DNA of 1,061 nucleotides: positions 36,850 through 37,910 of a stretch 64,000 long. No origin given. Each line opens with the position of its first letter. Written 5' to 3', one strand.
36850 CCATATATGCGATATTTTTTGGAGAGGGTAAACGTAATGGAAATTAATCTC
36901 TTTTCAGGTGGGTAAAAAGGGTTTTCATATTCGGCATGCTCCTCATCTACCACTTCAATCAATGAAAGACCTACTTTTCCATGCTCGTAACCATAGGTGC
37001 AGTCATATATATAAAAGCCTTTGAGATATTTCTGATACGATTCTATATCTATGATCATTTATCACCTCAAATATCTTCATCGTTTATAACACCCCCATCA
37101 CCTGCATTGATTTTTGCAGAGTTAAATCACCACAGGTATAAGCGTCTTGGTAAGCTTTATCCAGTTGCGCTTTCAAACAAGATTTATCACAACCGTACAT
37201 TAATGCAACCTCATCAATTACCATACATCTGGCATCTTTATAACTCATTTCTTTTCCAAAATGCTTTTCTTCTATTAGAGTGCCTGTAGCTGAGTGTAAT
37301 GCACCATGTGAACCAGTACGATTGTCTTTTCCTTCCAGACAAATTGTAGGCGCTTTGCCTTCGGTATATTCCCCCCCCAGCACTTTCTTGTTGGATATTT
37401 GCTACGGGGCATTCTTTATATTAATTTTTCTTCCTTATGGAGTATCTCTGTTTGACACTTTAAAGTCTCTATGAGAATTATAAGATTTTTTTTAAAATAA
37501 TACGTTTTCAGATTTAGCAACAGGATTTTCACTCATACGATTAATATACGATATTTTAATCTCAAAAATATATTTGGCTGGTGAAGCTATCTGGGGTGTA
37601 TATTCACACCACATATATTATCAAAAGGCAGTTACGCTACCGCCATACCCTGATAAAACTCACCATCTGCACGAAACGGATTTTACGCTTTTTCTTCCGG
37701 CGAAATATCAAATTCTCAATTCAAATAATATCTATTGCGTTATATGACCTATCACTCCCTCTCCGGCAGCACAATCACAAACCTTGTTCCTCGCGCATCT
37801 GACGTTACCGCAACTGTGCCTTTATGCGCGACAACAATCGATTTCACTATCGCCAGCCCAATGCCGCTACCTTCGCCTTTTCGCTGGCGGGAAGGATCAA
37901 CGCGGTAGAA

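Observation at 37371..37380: G8/C8 homopolymer at the 5' end of the 99-aa ORF, a possible slipped-strand switch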

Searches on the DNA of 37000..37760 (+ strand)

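Call 5: search_dna_similar(query=window:37000-37760:+, collection=ecoli_genomes, mode=near, max_rows=40, rows=spread)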
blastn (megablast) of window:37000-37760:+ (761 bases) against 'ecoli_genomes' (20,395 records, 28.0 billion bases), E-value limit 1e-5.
Records with a match: 161; places in all: 162; records where one place covers at least 80% of the query: 153.
Genomes with a match: 160 of 5426; with a place that covers at least 80% of the query: 152. Places per genome that has any: lowest 1, median 1, highest 3. On chromosomes: 160 places; on plasmids: 2.
Best place of each record, by identity: >=99% 153; 90-95% 3; 80-90% 5.
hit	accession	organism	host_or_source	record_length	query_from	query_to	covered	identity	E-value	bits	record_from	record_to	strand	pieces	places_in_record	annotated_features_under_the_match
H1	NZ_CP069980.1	Escherichia coli strain FDAARGOS_1291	Homo sapiens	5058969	1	761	100%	100.0%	0e+0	1424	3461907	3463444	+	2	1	IS1-like element IS1B family transposase | HNH/endonuclease VII fold toxin-2 domain-containing protein | WD40/YVTN/BNR-like repeat-containing protein | cusS: Cu(+)/Ag(+) sensor histidine kinase CusS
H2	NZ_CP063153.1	Escherichia coli strain M7424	Homo sapiens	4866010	1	761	100%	100.0%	0e+0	1406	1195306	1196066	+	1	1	HNH/endonuclease VII fold toxin-2 domain-containing protein | WD40/YVTN/BNR-like repeat-containing protein | cusS: Cu(+)/Ag(+) sensor histidine kinase CusS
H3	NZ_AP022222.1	Escherichia coli strain WP8-S17-ESBL-12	-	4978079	1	761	100%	100.0%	0e+0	1406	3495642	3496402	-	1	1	HNH/endonuclease VII fold toxin-2 domain-containing protein | WD40/YVTN/BNR-like repeat-containing protein | cusS: Cu(+)/Ag(+) sensor histidine kinase CusS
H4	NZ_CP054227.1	Escherichia coli strain EcPF15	Homo sapiens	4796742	1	761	100%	100.0%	0e+0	1406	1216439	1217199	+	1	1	HNH/endonuclease VII fold toxin-2 domain-containing protein | WD40/YVTN/BNR-like repeat-containing protein | cusS: Cu(+)/Ag(+) sensor histidine kinase CusS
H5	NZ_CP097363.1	Escherichia coli strain AGR6137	water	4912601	1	761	100%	100.0%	0e+0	1406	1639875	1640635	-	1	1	HNH/endonuclease VII fold toxin-2 domain-containing protein | WD40/YVTN/BNR-like repeat-containing protein | cusS: Cu(+)/Ag(+) sensor histidine kinase CusS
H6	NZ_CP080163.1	Escherichia coli strain PK8275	chicken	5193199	1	761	100%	100.0%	0e+0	1406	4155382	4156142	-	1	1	HNH/endonuclease VII fold toxin-2 domain-containing protein | WD40/YVTN/BNR-like repeat-containing protein | cusS: Cu(+)/Ag(+) sensor histidine kinase CusS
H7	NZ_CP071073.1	Escherichia coli strain 3347558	Homo sapiens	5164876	1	761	100%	100.0%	0e+0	1406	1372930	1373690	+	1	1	HNH/endonuclease VII fold toxin-2 domain-containing protein | WD40/YVTN/BNR-like repeat-containing protein | cusS: Cu(+)/Ag(+) sensor histidine kinase CusS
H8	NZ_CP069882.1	Escherichia coli strain FDAARGOS_1289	Homo sapiens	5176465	1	761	100%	100.0%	0e+0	1406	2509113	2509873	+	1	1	HNH/endonuclease VII fold toxin-2 domain-containing protein | WD40/YVTN/BNR-like repeat-containing protein | cusS: Cu(+)/Ag(+) sensor histidine kinase CusS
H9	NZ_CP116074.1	Escherichia coli strain DETEC-S586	ICU staff rectal swab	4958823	1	761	100%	100.0%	0e+0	1406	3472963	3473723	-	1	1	HNH/endonuclease VII fold toxin-2 domain-containing protein | WD40/YVTN/BNR-like repeat-containing protein | cusS: Cu(+)/Ag(+) sensor histidine kinase CusS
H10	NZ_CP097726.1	Escherichia coli strain MS1050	Chicken heart (Gallus gallus)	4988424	1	761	100%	100.0%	0e+0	1406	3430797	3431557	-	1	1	HNH/endonuclease VII fold toxin-2 domain-containing protein | WD40/YVTN/BNR-like repeat-containing protein | cusS: Cu(+)/Ag(+) sensor histidine kinase CusS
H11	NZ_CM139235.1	Escherichia coli strain GIMC1405:EC_Lstone01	Homo sapiens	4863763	1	761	100%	100.0%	0e+0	1406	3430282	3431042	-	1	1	HNH/endonuclease VII fold toxin-2 domain-containing protein | WD40/YVTN/BNR-like repeat-containing protein | cusS: Cu(+)/Ag(+) sensor histidine kinase CusS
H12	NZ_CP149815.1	Escherichia coli strain EP91A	pig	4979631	1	761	100%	100.0%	0e+0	1406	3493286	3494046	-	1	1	HNH/endonuclease VII fold toxin-2 domain-containing protein | WD40/YVTN/BNR-like repeat-containing protein | cusS: Cu(+)/Ag(+) sensor histidine kinase CusS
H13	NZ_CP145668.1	Escherichia coli strain S1-CHI-01-A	Homo sapiens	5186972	1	761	100%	100.0%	0e+0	1406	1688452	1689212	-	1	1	HNH/endonuclease VII fold toxin-2 domain-containing protein | WD40/YVTN/BNR-like repeat-containing protein | cusS: Cu(+)/Ag(+) sensor histidine kinase CusS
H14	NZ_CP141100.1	Escherichia coli strain KE40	Homo sapiens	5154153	1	761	100%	100.0%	0e+0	1406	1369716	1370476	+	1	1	HNH/endonuclease VII fold toxin-2 domain-containing protein | WD40/YVTN/BNR-like repeat-containing protein | cusS: Cu(+)/Ag(+) sensor histidine kinase CusS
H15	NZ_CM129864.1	Escherichia coli strain SW070910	wastewater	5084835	1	761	100%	100.0%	0e+0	1406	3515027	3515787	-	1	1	HNH/endonuclease VII fold toxin-2 domain-containing protein | WD40/YVTN/BNR-like repeat-containing protein | cusS: Cu(+)/Ag(+) sensor histidine kinase CusS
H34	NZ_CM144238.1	Escherichia coli strain KK19-02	Homo sapiens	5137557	1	761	100%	99.9%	0e+0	1400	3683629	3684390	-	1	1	HNH/endonuclease VII fold toxin-2 domain-containing protein | WD40/YVTN/BNR-like repeat-containing protein | cusS: Cu(+)/Ag(+) sensor histidine kinase CusS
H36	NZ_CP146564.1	Escherichia coli strain B1.H1.18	Hospital Wastewater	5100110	1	761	100%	99.9%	0e+0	1399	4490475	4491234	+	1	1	HNH/endonuclease VII fold toxin-2 domain-containing protein | WD40/YVTN/BNR-like repeat-containing protein | cusS: Cu(+)/Ag(+) sensor histidine kinase CusS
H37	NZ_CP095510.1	Escherichia coli strain GN02270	Homo sapiens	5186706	1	761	100%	99.7%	0e+0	1397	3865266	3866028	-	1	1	HNH/endonuclease VII fold toxin-2 domain-containing protein | WD40/YVTN/BNR-like repeat-containing protein | cusS: Cu(+)/Ag(+) sensor histidine kinase CusS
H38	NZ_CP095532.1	Escherichia coli strain GN06156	Homo sapiens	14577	1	731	96%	92.9%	0e+0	1048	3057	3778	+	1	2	none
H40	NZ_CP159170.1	Escherichia coli strain 10035776-3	Homo sapiens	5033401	634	761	17%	100.0%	7e-59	237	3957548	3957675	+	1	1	cusS: Cu(+)/Ag(+) sensor histidine kinase CusS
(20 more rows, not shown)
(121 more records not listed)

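Call 6: get_annotated_region(hit=H2, flank=12000)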
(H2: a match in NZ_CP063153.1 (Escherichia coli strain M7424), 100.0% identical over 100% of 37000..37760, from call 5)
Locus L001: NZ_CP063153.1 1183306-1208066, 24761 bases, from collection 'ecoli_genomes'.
description: Escherichia coli strain M7424 chromosome, complete genome
organism: Escherichia coli strain M7424 (NCBI taxid 562)
replicon: chromosome; assembly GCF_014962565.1
host: Homo sapiens; source: feces; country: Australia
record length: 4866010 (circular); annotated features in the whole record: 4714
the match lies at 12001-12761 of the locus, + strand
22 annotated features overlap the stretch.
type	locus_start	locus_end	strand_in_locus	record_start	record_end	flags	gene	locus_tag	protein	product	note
CDS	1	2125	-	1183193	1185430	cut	nrfB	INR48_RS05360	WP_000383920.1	cyclic di-3',5'-guanylate-activated glycosyltransferase NrfB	-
CDS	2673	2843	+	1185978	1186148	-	-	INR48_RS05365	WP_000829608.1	hypothetical protein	-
CDS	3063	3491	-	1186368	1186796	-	-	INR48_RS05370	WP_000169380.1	hypothetical protein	-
CDS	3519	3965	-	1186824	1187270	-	-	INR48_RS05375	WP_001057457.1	hypothetical protein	-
CDS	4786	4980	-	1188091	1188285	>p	-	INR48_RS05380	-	ISAs1 family transposase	incomplete; partial in the middle of a contig; missing N-terminus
CDS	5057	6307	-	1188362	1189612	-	ltrA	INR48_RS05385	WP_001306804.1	group II intron reverse transcriptase/maturase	-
CDS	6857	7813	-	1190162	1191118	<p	-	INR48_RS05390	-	ISAs1 family transposase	internal stop; incomplete; partial in the middle of a contig; missing C-terminus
CDS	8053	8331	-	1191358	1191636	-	-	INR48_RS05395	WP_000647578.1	hypothetical protein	-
CDS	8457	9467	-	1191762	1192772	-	-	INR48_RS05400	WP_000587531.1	hypothetical protein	-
CDS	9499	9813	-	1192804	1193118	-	-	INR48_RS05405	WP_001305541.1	PAAR-like domain-containing protein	-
CDS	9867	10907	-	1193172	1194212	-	-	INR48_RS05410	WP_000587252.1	WD40/YVTN/BNR-like repeat-containing protein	-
CDS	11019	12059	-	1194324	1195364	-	-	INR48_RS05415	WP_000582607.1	WD40/YVTN/BNR-like repeat-containing protein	-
CDS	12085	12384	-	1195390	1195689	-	-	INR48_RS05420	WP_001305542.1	HNH/endonuclease VII fold toxin-2 domain-containing protein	-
CDS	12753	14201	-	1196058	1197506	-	cusS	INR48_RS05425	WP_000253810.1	Cu(+)/Ag(+) sensor histidine kinase CusS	-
CDS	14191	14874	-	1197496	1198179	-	cusR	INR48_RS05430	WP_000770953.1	copper response regulator transcription factor CusR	-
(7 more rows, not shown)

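Call 7: get_annotated_region(hit=H34, flank=300)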
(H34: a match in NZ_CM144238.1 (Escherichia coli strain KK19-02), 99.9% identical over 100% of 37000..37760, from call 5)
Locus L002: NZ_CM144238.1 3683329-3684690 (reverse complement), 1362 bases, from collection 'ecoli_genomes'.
description: Escherichia coli strain KK19-02 chromosome, whole genome shotgun sequence
organism: Escherichia coli strain KK19-02 (NCBI taxid 562)
replicon: chromosome; assembly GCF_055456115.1
host: Homo sapiens; source: stool; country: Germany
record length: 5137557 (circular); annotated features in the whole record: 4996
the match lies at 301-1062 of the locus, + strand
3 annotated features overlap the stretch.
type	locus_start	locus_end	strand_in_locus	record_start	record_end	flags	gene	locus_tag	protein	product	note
CDS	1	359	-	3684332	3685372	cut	-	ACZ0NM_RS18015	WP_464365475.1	WD40/YVTN/BNR-like repeat-containing protein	-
CDS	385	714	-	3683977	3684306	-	-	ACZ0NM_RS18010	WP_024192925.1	HNH/endonuclease VII fold toxin-2 domain-containing protein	-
CDS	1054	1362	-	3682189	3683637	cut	cusS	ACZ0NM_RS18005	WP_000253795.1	Cu(+)/Ag(+) sensor histidine kinase CusS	-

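Call 8: get_annotated_region(hit=H36, flank=300)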
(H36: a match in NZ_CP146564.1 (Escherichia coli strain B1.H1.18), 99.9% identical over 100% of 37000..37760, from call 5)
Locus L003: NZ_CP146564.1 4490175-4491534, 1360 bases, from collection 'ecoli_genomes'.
description: Escherichia coli strain B1.H1.18 chromosome, complete genome
organism: Escherichia coli strain B1.H1.18 (NCBI taxid 562)
replicon: chromosome; assembly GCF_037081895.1
host: -; source: Hospital Wastewater; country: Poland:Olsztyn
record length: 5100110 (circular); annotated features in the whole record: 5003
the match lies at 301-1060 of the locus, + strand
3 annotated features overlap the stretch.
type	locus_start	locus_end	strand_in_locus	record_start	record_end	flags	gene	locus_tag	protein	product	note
CDS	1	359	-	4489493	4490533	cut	-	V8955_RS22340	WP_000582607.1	WD40/YVTN/BNR-like repeat-containing protein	-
CDS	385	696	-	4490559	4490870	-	-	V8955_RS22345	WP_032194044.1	HNH/endonuclease VII fold toxin-2 domain-containing protein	-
CDS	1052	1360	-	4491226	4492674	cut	cusS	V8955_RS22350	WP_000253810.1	Cu(+)/Ag(+) sensor histidine kinase CusS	-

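Call 9: get_annotated_region(hit=H37, flank=300)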
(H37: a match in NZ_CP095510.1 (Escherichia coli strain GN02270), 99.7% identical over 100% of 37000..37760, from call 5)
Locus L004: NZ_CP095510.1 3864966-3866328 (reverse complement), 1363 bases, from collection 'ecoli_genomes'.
description: Escherichia coli strain GN02270 chromosome, complete genome
organism: Escherichia coli strain GN02270 (NCBI taxid 562)
replicon: chromosome; assembly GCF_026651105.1
host: Homo sapiens; source: blood; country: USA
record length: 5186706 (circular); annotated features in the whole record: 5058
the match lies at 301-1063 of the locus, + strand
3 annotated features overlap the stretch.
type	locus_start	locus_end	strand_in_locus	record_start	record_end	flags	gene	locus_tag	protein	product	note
CDS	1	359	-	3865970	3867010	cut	-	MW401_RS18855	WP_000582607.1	WD40/YVTN/BNR-like repeat-containing protein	-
CDS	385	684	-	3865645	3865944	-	-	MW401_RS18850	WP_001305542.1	HNH/endonuclease VII fold toxin-2 domain-containing protein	-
CDS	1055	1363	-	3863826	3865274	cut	cusS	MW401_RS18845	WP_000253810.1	Cu(+)/Ag(+) sensor histidine kinase CusS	-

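Call 10: get_annotated_region(hit=H38, flank=6000)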
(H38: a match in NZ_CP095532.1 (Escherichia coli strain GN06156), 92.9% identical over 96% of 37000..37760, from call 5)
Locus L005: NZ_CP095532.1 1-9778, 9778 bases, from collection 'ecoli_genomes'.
description: Escherichia coli strain GN06156 plasmid unnamed1
organism: Escherichia coli strain GN06156 (NCBI taxid 562)
replicon: plasmid unnamed1; assembly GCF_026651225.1
host: Homo sapiens; source: blood; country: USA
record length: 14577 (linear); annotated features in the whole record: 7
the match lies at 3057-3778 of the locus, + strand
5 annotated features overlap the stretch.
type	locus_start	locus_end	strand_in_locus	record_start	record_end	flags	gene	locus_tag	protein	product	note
CDS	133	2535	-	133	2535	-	-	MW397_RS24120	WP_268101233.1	hypothetical protein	-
CDS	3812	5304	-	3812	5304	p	-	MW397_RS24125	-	Cu(+)/Ag(+) sensor histidine kinase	frameshifted; internal stop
CDS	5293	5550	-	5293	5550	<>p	-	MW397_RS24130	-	winged helix-turn-helix domain-containing protein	frameshifted; incomplete; partial in the middle of a contig; missing N-terminus and C-terminus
CDS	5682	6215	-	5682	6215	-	-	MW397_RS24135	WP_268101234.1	hypothetical protein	-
CDS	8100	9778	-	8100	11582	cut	-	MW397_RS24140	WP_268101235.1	hypothetical protein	-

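Call 14: search_dna_similar(query=window:37330-37419:-, collection=ecoli_genomes, mode=near, max_rows=60, rows=spread)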
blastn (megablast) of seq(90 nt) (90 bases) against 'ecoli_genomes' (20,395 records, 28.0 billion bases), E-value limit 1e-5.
Records with a match: 152; places in all: 152; records where one place covers at least 80% of the query: 152.
Genomes with a match: 152 of 5426; with a place that covers at least 80% of the query: 152. Places per genome that has any: lowest 1, median 1, highest 1. On chromosomes: 152 places; on plasmids: 0.
Best place of each record, by identity: >=99% 139; 95-99% 13.
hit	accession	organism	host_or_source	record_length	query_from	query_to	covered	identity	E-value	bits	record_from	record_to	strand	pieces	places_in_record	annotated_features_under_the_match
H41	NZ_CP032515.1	Escherichia coli strain 118UI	Homo sapiens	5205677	1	90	100%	100.0%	7e-39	167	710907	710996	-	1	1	HNH/endonuclease VII fold toxin-2 domain-containing protein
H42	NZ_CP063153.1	Escherichia coli strain M7424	Homo sapiens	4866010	1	90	100%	100.0%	7e-39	167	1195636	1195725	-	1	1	HNH/endonuclease VII fold toxin-2 domain-containing protein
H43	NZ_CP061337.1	Escherichia coli strain M11957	Homo sapiens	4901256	1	90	100%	100.0%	7e-39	167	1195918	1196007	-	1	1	HNH/endonuclease VII fold toxin-2 domain-containing protein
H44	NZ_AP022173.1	Escherichia coli strain WP7-S17-ESBL-01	-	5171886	1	90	100%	100.0%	7e-39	167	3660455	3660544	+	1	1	HNH/endonuclease VII fold toxin-2 domain-containing protein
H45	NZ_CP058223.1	Escherichia coli strain 550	Homo sapiens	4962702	1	90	100%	100.0%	7e-39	167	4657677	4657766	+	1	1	HNH/endonuclease VII fold toxin-2 domain-containing protein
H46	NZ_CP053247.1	Escherichia coli strain SCU-482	Homo sapiens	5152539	1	90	100%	100.0%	7e-39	167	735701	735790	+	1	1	HNH/endonuclease VII fold toxin-2 domain-containing protein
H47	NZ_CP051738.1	Escherichia coli strain SCU-105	Homo sapiens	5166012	1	90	100%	100.0%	7e-39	167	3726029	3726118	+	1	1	HNH/endonuclease VII fold toxin-2 domain-containing protein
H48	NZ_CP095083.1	Escherichia coli strain EC6868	Homo sapiens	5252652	1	90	100%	100.0%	7e-39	167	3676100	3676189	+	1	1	HNH/endonuclease VII fold toxin-2 domain-containing protein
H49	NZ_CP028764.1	Escherichia coli strain A10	wood-wren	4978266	1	90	100%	100.0%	7e-39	167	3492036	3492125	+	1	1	HNH/endonuclease VII fold toxin-2 domain-containing protein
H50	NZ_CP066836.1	Escherichia coli strain Ec-FL1-1X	Gallus gallus domesticus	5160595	1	90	100%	100.0%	7e-39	167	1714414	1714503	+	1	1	HNH/endonuclease VII fold toxin-2 domain-containing protein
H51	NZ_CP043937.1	Escherichia coli strain RM14516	blackbird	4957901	1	90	100%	100.0%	7e-39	167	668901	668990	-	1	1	HNH/endonuclease VII fold toxin-2 domain-containing protein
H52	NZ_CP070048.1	Escherichia coli strain FDAARGOS_1290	Homo sapiens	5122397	1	90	100%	100.0%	7e-39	167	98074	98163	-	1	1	HNH/endonuclease VII fold toxin-2 domain-containing protein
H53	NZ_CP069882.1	Escherichia coli strain FDAARGOS_1289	Homo sapiens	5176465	1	90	100%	100.0%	7e-39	167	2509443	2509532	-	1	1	HNH/endonuclease VII fold toxin-2 domain-containing protein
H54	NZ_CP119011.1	Escherichia coli strain CE0007a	Bos taurus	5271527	1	90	100%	100.0%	7e-39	167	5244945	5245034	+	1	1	HNH/endonuclease VII fold toxin-2 domain-containing protein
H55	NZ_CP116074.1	Escherichia coli strain DETEC-S586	ICU staff rectal swab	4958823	1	90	100%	100.0%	7e-39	167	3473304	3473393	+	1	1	HNH/endonuclease VII fold toxin-2 domain-containing protein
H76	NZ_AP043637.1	Escherichia coli strain AST262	Homo sapiens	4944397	1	90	100%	100.0%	7e-39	167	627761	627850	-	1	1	HNH/endonuclease VII fold toxin-2 domain-containing protein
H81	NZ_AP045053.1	Escherichia coli strain JNE25-003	Homo sapiens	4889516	1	90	100%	100.0%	7e-39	167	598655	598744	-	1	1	HNH/endonuclease VII fold toxin-2 domain-containing protein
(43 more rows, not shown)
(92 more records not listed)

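Call 47: get_annotated_region(hit=H81, flank=15000)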
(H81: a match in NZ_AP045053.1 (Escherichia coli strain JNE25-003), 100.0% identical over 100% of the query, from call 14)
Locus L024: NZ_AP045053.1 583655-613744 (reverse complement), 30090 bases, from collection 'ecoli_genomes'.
description: Escherichia coli strain JNE25-003 chromosome, complete genome
organism: Escherichia coli strain JNE25-003 (NCBI taxid 562)
replicon: chromosome; assembly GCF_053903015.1
host: Homo sapiens; source: -; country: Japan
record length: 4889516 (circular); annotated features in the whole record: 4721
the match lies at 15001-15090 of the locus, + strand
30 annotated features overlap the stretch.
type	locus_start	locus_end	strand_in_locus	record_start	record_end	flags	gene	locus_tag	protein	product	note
CDS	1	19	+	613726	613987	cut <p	-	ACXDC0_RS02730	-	hypothetical protein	frameshifted; incomplete; partial in the middle of a contig; missing C-terminus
CDS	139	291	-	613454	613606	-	hokE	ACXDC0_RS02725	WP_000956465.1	type I toxin-antitoxin system toxin HokE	-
CDS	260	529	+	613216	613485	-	-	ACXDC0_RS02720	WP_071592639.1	hypothetical protein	-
CDS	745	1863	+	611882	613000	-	ybdK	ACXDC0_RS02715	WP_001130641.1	YbdK family carboxylate-amine ligase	-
CDS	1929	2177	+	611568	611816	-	ybdJ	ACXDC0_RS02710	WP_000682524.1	DUF1158 domain-containing protein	-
CDS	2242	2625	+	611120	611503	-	ybdF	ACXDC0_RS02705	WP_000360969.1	MmcQ/YjbR family DNA-binding protein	-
CDS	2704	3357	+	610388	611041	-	nfsB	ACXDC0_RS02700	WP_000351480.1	oxygen-insensitive NAD(P)H nitroreductase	-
CDS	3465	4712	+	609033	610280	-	ybdG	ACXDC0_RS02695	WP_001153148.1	mechanosensitive ion channel YbdG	-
CDS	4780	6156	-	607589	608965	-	pheP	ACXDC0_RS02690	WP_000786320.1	phenylalanine transporter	-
CDS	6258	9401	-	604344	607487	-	cusA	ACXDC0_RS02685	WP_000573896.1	Cu(+)/Ag(+) efflux RND transporter permease subunit CusA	-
CDS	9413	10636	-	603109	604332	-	cusB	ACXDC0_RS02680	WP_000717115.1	Cu(+)/Ag(+) efflux RND transporter periplasmic adaptor subunit CusB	-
CDS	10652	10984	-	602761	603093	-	cusF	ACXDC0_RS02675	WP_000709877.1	Cu(+)/Ag(+) efflux RND transporter periplasmic metallochaperone CusF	-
CDS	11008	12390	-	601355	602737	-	cusC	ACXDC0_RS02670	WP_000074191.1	Cu(+)/Ag(+) efflux RND transporter outer membrane channel CusC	-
CDS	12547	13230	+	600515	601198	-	cusR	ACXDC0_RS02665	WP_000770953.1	copper response regulator transcription factor CusR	-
CDS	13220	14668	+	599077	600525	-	cusS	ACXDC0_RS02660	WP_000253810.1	Cu(+)/Ag(+) sensor histidine kinase CusS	-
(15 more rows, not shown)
